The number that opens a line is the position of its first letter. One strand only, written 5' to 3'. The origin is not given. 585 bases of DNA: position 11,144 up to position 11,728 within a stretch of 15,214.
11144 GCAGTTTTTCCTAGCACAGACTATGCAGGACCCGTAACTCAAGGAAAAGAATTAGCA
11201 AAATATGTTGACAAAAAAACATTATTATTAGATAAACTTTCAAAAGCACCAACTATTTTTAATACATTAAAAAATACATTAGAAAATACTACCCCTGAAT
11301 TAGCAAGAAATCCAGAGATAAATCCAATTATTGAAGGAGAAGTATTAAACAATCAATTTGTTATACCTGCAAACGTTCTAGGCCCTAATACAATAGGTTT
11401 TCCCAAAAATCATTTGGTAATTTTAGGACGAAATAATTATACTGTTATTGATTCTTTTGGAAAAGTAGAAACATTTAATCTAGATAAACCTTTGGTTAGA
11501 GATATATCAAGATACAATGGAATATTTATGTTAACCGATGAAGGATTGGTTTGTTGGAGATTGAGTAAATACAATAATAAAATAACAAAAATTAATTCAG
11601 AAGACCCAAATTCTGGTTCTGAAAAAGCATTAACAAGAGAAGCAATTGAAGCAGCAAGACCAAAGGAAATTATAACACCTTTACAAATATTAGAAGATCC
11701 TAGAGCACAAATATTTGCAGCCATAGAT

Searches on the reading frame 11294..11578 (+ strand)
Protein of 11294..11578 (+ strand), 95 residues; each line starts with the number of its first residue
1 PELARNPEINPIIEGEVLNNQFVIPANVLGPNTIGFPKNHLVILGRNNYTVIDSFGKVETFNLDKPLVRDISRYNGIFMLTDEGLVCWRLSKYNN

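Call 108: search_solved_structures(query=A8, max_evalue=10, show_alignments=2)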
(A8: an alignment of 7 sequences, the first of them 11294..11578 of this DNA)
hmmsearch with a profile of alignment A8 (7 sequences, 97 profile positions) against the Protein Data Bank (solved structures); distinct sequences matched with E-value up to 10: 0.

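Call 109: search_protein_families(library=pfam, alignment_id=A8, max_evalue=10)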
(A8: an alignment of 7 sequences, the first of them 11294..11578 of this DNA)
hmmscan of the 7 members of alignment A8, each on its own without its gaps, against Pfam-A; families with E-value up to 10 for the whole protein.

A. member 1, window:11294-11578:+ (95 aa): 0 families

B. families by the number of members that match (of 7 scanned): 4 families
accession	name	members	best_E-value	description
PF07463.16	NUMOD4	1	0.055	NUMOD4 motif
PF00498.31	FHA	1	0.12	FHA domain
PF23623.1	GBD_IRG7_N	1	0.3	IRG7 N-terminal galactose binding domain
PF18275.7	His_Me_b4a2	1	0.35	His-Me finger endonuclease beta4-alpha2 domain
